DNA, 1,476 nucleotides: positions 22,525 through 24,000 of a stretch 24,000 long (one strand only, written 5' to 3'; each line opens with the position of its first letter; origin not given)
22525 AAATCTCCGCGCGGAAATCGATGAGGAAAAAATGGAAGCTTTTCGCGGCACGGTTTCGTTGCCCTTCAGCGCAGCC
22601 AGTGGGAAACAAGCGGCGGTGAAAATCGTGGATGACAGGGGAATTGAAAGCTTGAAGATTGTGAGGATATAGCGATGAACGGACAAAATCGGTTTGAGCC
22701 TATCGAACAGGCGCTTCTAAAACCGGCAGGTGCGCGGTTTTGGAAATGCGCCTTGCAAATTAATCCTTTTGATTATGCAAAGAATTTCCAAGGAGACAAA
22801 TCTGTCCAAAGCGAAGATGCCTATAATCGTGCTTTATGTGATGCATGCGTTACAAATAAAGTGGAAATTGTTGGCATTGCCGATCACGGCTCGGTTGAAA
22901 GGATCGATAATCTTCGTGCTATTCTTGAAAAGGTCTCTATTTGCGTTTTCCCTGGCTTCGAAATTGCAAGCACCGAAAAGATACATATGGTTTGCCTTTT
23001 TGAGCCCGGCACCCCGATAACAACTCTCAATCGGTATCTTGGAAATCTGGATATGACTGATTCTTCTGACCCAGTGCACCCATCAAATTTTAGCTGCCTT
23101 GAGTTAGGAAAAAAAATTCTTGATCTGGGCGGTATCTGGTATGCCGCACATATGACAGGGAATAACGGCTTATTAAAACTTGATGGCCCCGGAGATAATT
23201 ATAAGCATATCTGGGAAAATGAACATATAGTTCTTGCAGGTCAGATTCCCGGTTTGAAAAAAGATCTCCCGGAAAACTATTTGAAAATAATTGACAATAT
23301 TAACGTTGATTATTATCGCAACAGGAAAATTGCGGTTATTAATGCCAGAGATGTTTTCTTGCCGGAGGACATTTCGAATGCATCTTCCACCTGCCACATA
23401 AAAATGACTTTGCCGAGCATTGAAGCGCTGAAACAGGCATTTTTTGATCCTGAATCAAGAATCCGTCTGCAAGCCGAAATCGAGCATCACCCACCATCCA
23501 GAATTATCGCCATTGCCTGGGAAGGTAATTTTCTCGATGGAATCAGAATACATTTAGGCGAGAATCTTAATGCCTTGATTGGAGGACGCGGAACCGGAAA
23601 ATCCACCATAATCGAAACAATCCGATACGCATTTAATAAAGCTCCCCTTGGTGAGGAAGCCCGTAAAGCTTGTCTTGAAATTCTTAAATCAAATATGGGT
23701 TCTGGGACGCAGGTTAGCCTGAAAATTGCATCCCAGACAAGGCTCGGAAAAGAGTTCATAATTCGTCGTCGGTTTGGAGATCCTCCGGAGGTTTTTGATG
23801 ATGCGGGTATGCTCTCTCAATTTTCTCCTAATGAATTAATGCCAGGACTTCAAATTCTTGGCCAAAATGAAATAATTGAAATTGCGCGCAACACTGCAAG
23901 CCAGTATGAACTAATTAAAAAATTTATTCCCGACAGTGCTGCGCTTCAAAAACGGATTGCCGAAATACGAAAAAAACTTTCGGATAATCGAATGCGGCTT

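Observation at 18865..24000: Candidate regulated, methylation-linked defence operon: XRE - ImmA/IrrE - Mod-like MTase - PHP/ABC-ATPase, with no Res helicase in view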

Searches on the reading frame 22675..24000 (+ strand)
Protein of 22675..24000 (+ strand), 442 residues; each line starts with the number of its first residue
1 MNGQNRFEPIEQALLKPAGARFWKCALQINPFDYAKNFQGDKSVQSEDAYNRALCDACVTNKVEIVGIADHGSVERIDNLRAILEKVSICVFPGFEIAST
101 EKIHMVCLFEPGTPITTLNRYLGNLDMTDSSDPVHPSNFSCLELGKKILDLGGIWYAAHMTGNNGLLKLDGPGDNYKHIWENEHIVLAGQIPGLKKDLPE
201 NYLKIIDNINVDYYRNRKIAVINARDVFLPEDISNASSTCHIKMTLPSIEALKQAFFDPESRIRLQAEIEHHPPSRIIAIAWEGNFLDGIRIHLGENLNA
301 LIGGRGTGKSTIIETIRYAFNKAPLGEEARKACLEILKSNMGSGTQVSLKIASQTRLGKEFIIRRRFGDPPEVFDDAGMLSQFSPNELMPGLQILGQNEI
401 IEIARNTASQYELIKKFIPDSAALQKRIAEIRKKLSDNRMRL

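Call 6: search_protein_families(library=pfam, proteins=[window:22675-24000:+], max_evalue=0.01)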
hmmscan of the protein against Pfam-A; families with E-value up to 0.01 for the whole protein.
window:22675-24000:+ (442 aa): 3 families
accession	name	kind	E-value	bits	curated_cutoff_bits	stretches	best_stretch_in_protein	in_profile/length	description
PF13476.12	AAA_23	-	2e-05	25.7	27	1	289-331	12-55/201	AAA domain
PF13175.12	AAA_15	-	0.00041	20.5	32.1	1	290-367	17-83/374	AAA ATPase domain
PF02463.25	SMC_N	-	0.0086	16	40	0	290-322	18-50/220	RecF/RecN/SMC N terminal domain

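Call 7: search_protein_families(library=padloc, proteins=[window:22675-24000:+], max_evalue=0.01)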
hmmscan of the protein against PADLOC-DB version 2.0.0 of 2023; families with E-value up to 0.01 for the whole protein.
window:22675-24000:+ (442 aa): 19 families
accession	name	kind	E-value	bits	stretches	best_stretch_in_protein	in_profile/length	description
PDLC02208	Ppl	-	1.1e-14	51.6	1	236-339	219-327/894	-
PDLC00091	GajA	-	5.1e-05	20.3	1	286-326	14-54/627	AAA ATPase domain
PDLC04135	mad3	-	0.00011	19.9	1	287-324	13-50/374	mads_3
PDLC03863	LmuB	-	0.00011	19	1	280-369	8-86/610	-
PDLC02979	AriA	-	0.00012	20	1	290-339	17-58/373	-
PDLC03859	LmuB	-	0.00022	18.6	1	291-367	18-83/611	-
PDLC00096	GajA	-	0.00086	16.1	1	290-323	18-51/630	AAA ATPase domain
PDLC00099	GajA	-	0.0012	15.9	1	289-321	22-54/626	AAA ATPase domain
PDLC00305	PtuA1|PtuA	-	0.0013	16.1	1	288-324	15-51/392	AAA ATPase domain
PDLC04678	PDC-M49A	-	0.0017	14.7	0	294-322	235-263/681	-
PDLC04734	PDC-M62A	-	0.0018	15.4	1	296-323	60-87/597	-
PDLC00080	GajA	-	0.002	15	1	289-320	23-54/622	AAA ATPase domain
PDLC00102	GajA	-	0.0021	14.6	1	290-326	17-53/532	AAA ATPase domain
PDLC03867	LmuB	-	0.0022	14.6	1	291-325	20-54/605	-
PDLC03865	LmuB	-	0.0025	14.1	1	296-439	31-188/1007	-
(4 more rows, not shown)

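Call 8: search_protein_families(library=ncbifam, proteins=[window:22675-24000:+], max_evalue=0.01)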
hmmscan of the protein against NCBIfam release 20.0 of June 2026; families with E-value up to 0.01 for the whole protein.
window:22675-24000:+ (442 aa): 4 families
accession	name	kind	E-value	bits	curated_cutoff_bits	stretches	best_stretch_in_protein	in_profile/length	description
NF045780.1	TrlF_fam_ATP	equivalog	9.8e-66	223.1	350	1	19-435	2-462/944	TrlF family AAA-like ATPase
NF045781.1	Spaf1101_AAA_ATP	equivalog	2.6e-25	89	475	1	54-322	97-369/836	Spaf_1101 family AAA-like ATPase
NF042955.1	Ppl_antiphage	equivalog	4.7e-15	54.6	1000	1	88-332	76-314/882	anti-phage protein Ppl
NF041034.1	Rad50_Sulf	equivalog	0.0046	14.9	1000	1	292-355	19-77/872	DNA double-strand break repair ATPase Rad50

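Call 12: find_homologous_proteins(query=window:22675-24000:+)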
Query window:22675-24000:+ (442 aa): 409 proteins with E <= 0.001 among 8000 candidates; the best 120 are listed.
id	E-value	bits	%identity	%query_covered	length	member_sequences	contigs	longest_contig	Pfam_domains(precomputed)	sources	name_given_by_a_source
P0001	2.4e-129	450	48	96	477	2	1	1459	PF13476.13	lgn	-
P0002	9.5e-121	422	48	95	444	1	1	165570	PF13476.13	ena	-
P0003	3.6e-116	407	52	81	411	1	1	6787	PF13476.13,PF02368.25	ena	-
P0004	4.6e-115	403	45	96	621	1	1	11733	PF13476.13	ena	-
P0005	1.9e-114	401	45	96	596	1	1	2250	PF13476.13,PF03466.26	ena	-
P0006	2.3e-113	397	43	96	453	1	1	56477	PF13476.13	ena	-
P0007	5.5e-113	396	53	75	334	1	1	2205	PF13476.13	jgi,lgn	jgi:hypothetical protein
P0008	1.8e-112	394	44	96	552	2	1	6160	PF13476.13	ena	-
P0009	2.6e-112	394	43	95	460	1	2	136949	PF13476.13,PF02463.26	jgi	jgi:PHP family Zn ribbon phosphoesterase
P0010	6.8e-112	393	44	96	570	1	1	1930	PF13175.13,PF13476.13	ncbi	ncbi:hypothetical protein B1A_17650, partial [mine drainage metagenome]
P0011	8.5e-112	392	45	96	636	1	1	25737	PF13175.13,PF13476.13,PF02463.26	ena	-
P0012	2.5e-111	391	42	95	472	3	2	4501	PF13476.13,PF02463.26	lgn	-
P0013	9.3e-111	389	43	93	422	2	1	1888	PF13476.13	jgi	jgi:hypothetical protein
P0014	1.1e-110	389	44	95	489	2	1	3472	PF13476.13,PF02463.26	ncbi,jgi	jgi:PHP family Zn ribbon phosphoesterase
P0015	1.1e-109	385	44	96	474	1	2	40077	PF13476.13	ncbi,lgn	ncbi:MAG: AAA family ATPase [Gammaproteobacteria bacterium]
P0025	2.3e-106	374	44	96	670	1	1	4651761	PF13476.13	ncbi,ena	-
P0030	3.6e-105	370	42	96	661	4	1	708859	PF13476.13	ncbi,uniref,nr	ncbi:AAA family ATPase [Thioalkalivibrio sp. ALgr1]|uniref:AAA family ATPase n=1 Tax=Thioalkalivibri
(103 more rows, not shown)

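Call 13: find_encoding_contigs(protein=P0002, flank=10000, max_places=2)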
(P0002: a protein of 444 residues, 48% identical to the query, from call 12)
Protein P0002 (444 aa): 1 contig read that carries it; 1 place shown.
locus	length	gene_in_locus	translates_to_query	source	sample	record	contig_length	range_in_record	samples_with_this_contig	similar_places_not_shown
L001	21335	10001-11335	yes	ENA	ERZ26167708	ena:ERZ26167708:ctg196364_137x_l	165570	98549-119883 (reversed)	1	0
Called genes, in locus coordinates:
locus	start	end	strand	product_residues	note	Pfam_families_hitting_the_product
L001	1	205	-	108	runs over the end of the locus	-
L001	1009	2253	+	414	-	PF13542:HTH_Tnp_ISL3 (weak), PF01610:DDE_Tnp_ISL3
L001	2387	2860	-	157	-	PF00834:Ribul_P_3_epim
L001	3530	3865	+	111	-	PF00111:Fer2 (weak)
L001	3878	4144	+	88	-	-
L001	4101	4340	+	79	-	PF01261:AP_endonuc_2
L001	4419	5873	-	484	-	PF00743:FMO-like, PF00890:FAD_binding_2 (weak), PF01266:DAO (weak), PF07992:Pyr_redox_2, PF13450:NAD_binding_8, PF13454:NAD_binding_9 (faint), PF13738:Pyr_redox_3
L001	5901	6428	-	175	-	-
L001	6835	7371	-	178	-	PF14319:Zn_Tnp_IS91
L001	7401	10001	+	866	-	PF01555:N6_N4_Mtase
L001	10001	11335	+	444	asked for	PF13476:AAA_23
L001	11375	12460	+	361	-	PF13384:HTH_23, PF13518:HTH_28 (weak), PF13551:HTH_29 (weak), PF13565:HTH_32, PF13358:DDE_3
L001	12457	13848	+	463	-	PF13304:AAA_21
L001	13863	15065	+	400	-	PF04326:SLFN_AlbA_2, PF13749:HATPase_c_4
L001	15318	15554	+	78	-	-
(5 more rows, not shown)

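Call 14: find_encoding_contigs(protein=P0030, flank=10000, max_places=2)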
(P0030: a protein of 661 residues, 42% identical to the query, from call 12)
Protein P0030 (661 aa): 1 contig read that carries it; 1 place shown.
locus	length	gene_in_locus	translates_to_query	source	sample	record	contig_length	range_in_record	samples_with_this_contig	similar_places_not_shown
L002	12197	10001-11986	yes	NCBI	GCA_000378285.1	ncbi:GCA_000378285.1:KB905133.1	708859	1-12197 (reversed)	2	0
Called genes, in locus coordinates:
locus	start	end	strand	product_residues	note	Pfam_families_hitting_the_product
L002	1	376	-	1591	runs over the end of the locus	-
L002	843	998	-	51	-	PF13683:rve_3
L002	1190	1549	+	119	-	PF02604:PhdYeFM_antitox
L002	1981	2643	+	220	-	PF02586:SRAP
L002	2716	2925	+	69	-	PF09722:Xre_MbcA_ParS_C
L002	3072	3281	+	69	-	PF09722:Xre_MbcA_ParS_C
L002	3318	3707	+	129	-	PF09722:Xre_MbcA_ParS_C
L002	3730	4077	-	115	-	-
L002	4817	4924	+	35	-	-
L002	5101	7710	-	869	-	PF04851:ResIII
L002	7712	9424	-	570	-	PF01555:N6_N4_Mtase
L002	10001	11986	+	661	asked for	PF13476:AAA_23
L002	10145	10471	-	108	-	-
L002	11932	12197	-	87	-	PF13683:rve_3, PF13333:rve_2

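Call 16: find_encoding_contigs(protein=P0025, flank=10000, max_places=2)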
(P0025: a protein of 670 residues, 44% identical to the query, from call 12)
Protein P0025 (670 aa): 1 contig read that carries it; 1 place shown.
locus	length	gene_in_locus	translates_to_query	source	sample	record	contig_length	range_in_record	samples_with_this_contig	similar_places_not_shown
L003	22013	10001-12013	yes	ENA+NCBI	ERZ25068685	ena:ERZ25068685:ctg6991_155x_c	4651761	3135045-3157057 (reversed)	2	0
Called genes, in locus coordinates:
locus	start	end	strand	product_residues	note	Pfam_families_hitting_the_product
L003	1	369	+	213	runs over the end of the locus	-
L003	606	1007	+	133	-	PF00903:Glyoxalase, PF13669:Glyoxalase_4, PF18029:Glyoxalase_6 (weak)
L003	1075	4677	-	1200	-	PF02012:BNR (faint), PF13088:BNR_2 (faint), PF15902:Sortilin-Vps10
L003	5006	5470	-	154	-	-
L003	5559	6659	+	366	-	PF02668:TauD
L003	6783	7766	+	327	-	PF00389:2-Hacid_dh, PF02826:2-Hacid_dh_C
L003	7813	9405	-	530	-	PF00016:RuBisCO_large, PF07883:Cupin_2 (weak)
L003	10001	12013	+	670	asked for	PF13476:AAA_23 (weak)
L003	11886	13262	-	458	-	-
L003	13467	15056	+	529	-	PF00665:rve (weak), PF22483:Mu-transpos_C_2, PF13358:DDE_3 (weak)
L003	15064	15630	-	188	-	PF01569:PAP2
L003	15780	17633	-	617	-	PF13625:Helicase_C_3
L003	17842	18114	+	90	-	PF04365:BrnT_toxin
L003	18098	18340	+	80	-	PF14384:BrnA_antitoxin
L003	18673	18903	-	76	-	-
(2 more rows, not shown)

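Call 17: find_encoding_contigs(protein=P0009, flank=10000, max_places=2)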
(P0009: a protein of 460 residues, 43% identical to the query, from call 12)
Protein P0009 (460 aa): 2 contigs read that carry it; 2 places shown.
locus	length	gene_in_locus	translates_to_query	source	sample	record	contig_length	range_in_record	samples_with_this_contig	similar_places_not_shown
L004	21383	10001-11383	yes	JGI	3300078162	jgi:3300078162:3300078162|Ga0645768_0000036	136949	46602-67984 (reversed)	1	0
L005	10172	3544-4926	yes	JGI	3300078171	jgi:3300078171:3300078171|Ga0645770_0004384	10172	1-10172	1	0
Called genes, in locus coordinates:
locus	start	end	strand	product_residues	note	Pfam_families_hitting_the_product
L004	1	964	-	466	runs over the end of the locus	PF00675:Peptidase_M16, PF05193:Peptidase_M16_C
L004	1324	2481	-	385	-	PF01266:DAO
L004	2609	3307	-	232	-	PF01902:Diphthami_syn_2_N, PF28410:Diphthami_syn_2_C (weak)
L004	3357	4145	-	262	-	PF01975:SurE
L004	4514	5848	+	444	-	PF05227:CHASE3, PF07730:HisKA_3, PF02518:HATPase_c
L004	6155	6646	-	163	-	PF00376:MerR (weak), PF13411:MerR_1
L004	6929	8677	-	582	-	PF00009:GTP_EFTU, PF01926:MMR_HSR1, PF02421:FeoB_N, PF04548:AIG1 (weak), PF00009:GTP_EFTU, PF01926:MMR_HSR1, PF02421:FeoB_N, PF14714:KH_dom-like, +6 more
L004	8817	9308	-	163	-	PF01243:PNPOx_N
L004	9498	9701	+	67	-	-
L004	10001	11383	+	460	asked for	PF02463:SMC_N (weak), PF13476:AAA_23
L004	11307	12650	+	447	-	PF13304:AAA_21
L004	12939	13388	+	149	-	-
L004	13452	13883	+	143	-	-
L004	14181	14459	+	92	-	PF05973:Gp49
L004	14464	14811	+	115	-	PF13744:HTH_37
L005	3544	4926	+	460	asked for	PF02463:SMC_N (weak), PF13476:AAA_23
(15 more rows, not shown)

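Call 19: find_related_loci(query=A1, collection=genome_contigs, flank=10000)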
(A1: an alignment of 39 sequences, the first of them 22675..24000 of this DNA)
Query A1 (442 aa) in genome_contigs; peptide patterns used: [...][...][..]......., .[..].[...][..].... (x = any residue, [..] = any of these).
600 stretches matched a pattern (row limit reached: there are more); 557 encode a relative of the query (tblastn E <= 1e-3); the best 80 are kept; 80 distinct loci.
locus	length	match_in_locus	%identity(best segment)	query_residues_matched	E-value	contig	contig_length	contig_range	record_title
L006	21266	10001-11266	49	20-442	1e-141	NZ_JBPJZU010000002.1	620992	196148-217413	Variovorax sp. ZT4R33 NODE_2_length_620992_cov_56.466785, whole genome shotgun sequence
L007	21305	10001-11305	48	1-442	8e-140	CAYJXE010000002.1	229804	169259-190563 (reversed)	MAG TPA_asm: uncultured Aquabacterium sp. isolate ERP125453_co1_487 genome assembly, contig: NODE_9_length_229804_cov_19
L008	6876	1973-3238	50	20-442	5e-140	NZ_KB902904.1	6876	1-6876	Cupriavidus sp. UYPR2.512 A3A5DRAFT_scaffold_145.146, whole genome shotgun sequence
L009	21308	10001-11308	49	9-442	1e-139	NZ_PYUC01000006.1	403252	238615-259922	Trinickia symbiotica strain JPY-366 NODE_6_length_403252_cov_24.5137, whole genome shotgun sequence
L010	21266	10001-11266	48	20-442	3e-137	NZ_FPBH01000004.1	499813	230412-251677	Paraburkholderia aspalathi strain LMG 27731, whole genome shotgun sequence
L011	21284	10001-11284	47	20-442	9e-137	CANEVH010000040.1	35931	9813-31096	MAG: Comamonadaceae bacterium isolate CE-Jul18-121 genome assembly, contig: CE-Jul18-C586, whole genome shotgun sequence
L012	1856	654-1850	50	20-419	9e-145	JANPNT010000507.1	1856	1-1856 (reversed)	MAG: Burkholderiales bacterium isolate VAR_87_metabat_229_sub VAR_87_k141_4263005, whole genome shotgun sequence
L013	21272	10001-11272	47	20-442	1e-133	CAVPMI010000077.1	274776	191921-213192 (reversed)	MAG: uncultured proteobacterium isolate MFD00082.bin.3.91 genome assembly, contig: contig_5739, whole genome shotgun seq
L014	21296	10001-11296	47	19-442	1e-126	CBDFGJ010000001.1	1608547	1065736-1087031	MAG: Candidatus Azophilus sp. isolate f102704b-53fb-4e8e-be65-141b9fb3dbf7 genome assembly, contig: contig_1, whole geno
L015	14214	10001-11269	46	20-442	1e-125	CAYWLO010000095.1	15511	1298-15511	MAG TPA_asm: uncultured Polyangiaceae bacterium isolate binchicken_co67_116 genome assembly, contig: NODE_3895_length_15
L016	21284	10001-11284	47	19-442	9e-126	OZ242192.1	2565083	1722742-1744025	MAG: Gammaproteobacteria bacterium isolate bebfbfff-9005-43bc-bb2f-60e78c5851df genome assembly, chromosome: 1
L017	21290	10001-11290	45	19-439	4e-125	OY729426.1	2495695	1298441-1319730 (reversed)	MAG: Nitrospirales bacterium isolate 092cc351-3adc-43ff-9a6e-f4966337217d genome assembly, chromosome: 1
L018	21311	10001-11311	46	16-442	2e-123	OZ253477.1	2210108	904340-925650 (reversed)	MAG: Gammaproteobacteria bacterium isolate cd91ca9d-c811-4c78-9398-bef48b39456d genome assembly, chromosome: 1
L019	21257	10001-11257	46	20-442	2e-123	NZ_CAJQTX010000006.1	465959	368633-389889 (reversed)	MAG: Candidatus Accumulibacter sp. ACC003 isolate ACC003_d322, whole genome shotgun sequence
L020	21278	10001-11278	45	19-442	5e-121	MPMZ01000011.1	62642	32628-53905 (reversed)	MAG: Nitrospira sp. bin75 NODE_840_length_62642_cov_14.712_ID_1679, whole genome shotgun sequence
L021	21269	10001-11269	45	19-439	8e-122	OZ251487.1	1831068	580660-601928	MAG: Gammaproteobacteria bacterium isolate 228f2a21-a95a-458e-8103-944e5a4c5d0e genome assembly, chromosome: 1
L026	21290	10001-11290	44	19-442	2e-117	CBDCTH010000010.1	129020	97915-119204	MAG: Gammaproteobacteria bacterium isolate a8af13e8-0241-4292-a4be-8c867e9427f0 genome assembly, contig: contig_10, whol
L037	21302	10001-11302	43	19-441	5e-114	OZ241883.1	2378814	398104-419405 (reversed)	MAG: Candidatus Oxydemutator sp. isolate ab8917f1-825d-4d05-ac93-14152a76d45d genome assembly, chromosome: 1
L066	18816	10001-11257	43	20-439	3e-106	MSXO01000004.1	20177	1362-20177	MAG: Proteobacteria bacterium ST_bin11 22, whole genome shotgun sequence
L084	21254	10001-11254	40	19-442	1e-100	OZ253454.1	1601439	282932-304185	MAG: bacterium isolate f7d960f2-4653-49eb-a9eb-9eb9edce55e3 genome assembly, chromosome: 1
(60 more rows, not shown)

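Call 28: search_protein_families(library=padloc, proteins=[L084:9977-12625:+, L084:12641-13834:+, L084:13819-16632:+, L084:6917-7336:+], max_evalue=0.001)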
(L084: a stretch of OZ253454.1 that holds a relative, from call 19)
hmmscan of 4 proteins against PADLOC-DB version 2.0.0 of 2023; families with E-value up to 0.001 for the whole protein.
L084:9977-12625:+ (882 aa): 9 families
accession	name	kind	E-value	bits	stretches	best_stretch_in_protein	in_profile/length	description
PDLC02208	Ppl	-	5.8e-35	118.7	2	762-877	774-889/894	-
PDLC04135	mad3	-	3.7e-12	44.5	1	262-845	2-344/374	mads_3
PDLC02980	AriA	-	1.6e-11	42.7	1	664-826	127-302/304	-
PDLC04213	HEC-02A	-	2.5e-05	22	1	262-331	3-74/337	-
PDLC00271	PtuA1|PtuA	-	2.8e-05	21.8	1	262-359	3-99/421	AAA ATPase domain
PDLC04140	mad8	-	5.9e-05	20.7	1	285-541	30-112/314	mads_8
PDLC00278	PtuA1|PtuA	-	6e-05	20.5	1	273-307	14-48/436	AAA ATPase domain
PDLC00098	GajA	-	8.5e-05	19.5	0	262-307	3-48/534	AAA ATPase domain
PDLC04678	PDC-M49A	-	0.00023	17.6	1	786-826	572-612/681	-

L084:12641-13834:+ (397 aa): 4 families
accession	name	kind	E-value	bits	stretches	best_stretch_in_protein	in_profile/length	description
PDLC02394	pAgo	-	5.5e-15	52.2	1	28-326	55-356/1121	-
PDLC02402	Aga_SIR2-PNTD1-PNTD2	-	2.8e-12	43.6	1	199-387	372-553/876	Class I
PDLC02418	Aga_SIR2-Kinase-PNTD1-PNTD2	-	1.6e-11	41.2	1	200-330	231-365/756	Class I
PDLC05032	PDC-S50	-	7.6e-05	20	1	2-110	5-124/387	-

L084:13819-16632:+ (937 aa): 1 family
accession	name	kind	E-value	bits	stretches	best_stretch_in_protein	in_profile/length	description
PDLC03648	REase_III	-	4e-09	33.2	1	538-582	310-354/871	Type III restriction enzyme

L084:6917-7336:+ (139 aa): 0 families

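Call 29: search_protein_families(library=ncbifam, proteins=[L084:9977-12625:+, L084:12641-13834:+, L084:13819-16632:+, L084:6917-7336:+], max_evalue=0.001)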
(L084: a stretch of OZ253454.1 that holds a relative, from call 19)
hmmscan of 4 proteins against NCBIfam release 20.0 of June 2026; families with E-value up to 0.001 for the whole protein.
L084:9977-12625:+ (882 aa): 7 families
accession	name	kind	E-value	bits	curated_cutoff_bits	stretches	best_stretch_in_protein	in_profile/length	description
NF045780.1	TrlF_fam_ATP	equivalog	6e-150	501.9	350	1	9-881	2-944/944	TrlF family AAA-like ATPase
NF045781.1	Spaf1101_AAA_ATP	equivalog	2.8e-68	231.2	475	2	467-880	417-832/836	Spaf_1101 family AAA-like ATPase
NF042955.1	Ppl_antiphage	equivalog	1.6e-45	155.4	1000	1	71-876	71-878/882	anti-phage protein Ppl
NF041034.1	Rad50_Sulf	equivalog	2.1e-05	22.6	1000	1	273-351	14-86/872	DNA double-strand break repair ATPase Rad50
NF000355.4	ribo_prot_ABC_F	equivalog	7.5e-05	21.8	380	1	729-823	82-173/499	ribosomal protection-like ABC-F family protein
TIGR04521.1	ECF_ATPase_2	equivalog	0.00012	21.3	330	0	281-313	30-61/279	energy-coupling factor transporter ATPase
TIGR01166.1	cbiO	subfamily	0.00042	19.8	211.8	0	732-825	96-188/190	cobalt ABC transporter, ATP-binding protein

L084:12641-13834:+ (397 aa): 0 families

L084:13819-16632:+ (937 aa): 2 families
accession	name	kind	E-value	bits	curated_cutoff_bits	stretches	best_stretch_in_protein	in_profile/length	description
NF046055.1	restr_BPTD_3080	equivalog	0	1090.2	800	1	6-935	2-968/970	BPTD_3080 family restriction endonuclease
NF053632.1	heli_RadD_YejH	equivalog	0.00049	18.5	720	0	537-583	297-343/573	DNA repair helicase RadD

L084:6917-7336:+ (139 aa): 0 families

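Call 30: search_protein_families(library=pfam, proteins=[L084:9977-12625:+, L084:12641-13834:+, L084:13819-16632:+, L084:6917-7336:+], max_evalue=0.001)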
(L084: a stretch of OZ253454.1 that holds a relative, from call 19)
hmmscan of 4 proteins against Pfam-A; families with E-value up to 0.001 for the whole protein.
L084:9977-12625:+ (882 aa): 2 families
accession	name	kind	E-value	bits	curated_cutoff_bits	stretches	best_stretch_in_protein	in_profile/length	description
PF13304.12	AAA_21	-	2.7e-10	41.3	27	1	737-826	220-302/304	AAA domain, putative AbiEii toxin, Type IV TA system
PF02463.25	SMC_N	-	5e-08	33.1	40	1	262-826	2-201/220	RecF/RecN/SMC N terminal domain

L084:12641-13834:+ (397 aa): 2 families
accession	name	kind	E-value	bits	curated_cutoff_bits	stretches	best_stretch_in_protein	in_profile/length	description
PF04326.19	SLFN_AlbA_2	-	1e-21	78.1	25.3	1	14-128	1-117/118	Schlafen, AlbA_2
PF13749.12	HATPase_c_4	-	4.7e-17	62.2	26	1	309-393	4-89/89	Putative ATP-dependent DNA helicase recG C-terminal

L084:13819-16632:+ (937 aa): 1 family
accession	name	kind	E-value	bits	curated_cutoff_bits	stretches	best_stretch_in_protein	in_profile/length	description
PF04851.21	ResIII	-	5.2e-11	43.2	22.5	1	106-301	7-146/164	Type III restriction enzyme, res subunit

L084:6917-7336:+ (139 aa): 2 families
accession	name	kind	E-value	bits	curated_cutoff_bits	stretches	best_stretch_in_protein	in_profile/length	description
PF07883.17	Cupin_2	-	2.5e-05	24.3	27.2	1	52-105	5-57/70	Cupin domain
PF05899.18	Cupin_3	-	0.00041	20.4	23.5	1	68-94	28-54/74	EutQ-like cupin domain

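Call 46: search_solved_structures(query=A1, max_evalue=0.01)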
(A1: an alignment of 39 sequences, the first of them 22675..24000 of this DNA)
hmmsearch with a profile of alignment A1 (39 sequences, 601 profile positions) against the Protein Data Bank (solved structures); distinct sequences matched with E-value up to 0.01: 19.
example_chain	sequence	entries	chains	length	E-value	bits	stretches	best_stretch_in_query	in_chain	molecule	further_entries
6qpw_C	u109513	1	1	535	1.9e-09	40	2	265-323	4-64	Structural maintenance of chromosomes protein 3,Structural maintenance of chromosomes prot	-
4ux3_A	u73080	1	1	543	1.9e-09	40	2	265-323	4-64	STRUCTURAL MAINTENANCE OF CHROMOSOMES PROTEIN 3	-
6zz6_B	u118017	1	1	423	3.9e-07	32.4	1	268-323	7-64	Structural maintenance of chromosomes protein 3,Structural maintenance of chromosomes prot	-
5dac_A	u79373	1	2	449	5e-05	25.4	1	277-356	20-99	Putative uncharacterized protein,Putative uncharacterized protein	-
5da9_A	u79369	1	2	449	5e-05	25.4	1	277-356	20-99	Putative uncharacterized protein,Putative uncharacterized protein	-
7zr1_C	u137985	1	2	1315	0.00038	22.5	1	277-356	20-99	DH domain-containing protein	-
3zgx_A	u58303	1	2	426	0.00063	21.8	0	273-314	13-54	CHROMOSOME PARTITION PROTEIN SMC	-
9etk_A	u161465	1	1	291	0.0033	19.4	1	41-136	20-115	Metal-dependent phosphoesterases (PHP family)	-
9bi4_C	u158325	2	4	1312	0.0034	19.4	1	276-314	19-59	DNA repair protein RAD50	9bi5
3qku_A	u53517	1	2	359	0.0042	19.1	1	277-476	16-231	DNA double-strand break repair rad50 ATPase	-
9ugr_A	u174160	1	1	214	0.0042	19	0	394-562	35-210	Syn-F4-Link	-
5xg3_A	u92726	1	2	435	0.0042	19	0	273-314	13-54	Chromosome partition protein Smc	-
9n69_A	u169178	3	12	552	0.0046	18.9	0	276-317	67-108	AAA family ATPase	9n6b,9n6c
8w6e_A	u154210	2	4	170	0.0049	18.8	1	428-578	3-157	HBC599 in complex with wFAP1.1 | wFAP1.1 structure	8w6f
5h68_A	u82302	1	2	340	0.005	18.8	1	273-315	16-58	Chromosome partition protein Smc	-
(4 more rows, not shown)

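Call 54: search_solved_structures(query=L084:13819-16629:+, max_evalue=0.01)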
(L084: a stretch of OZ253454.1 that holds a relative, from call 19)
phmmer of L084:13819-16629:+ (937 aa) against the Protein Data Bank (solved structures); distinct sequences matched with E-value up to 0.01: 0.
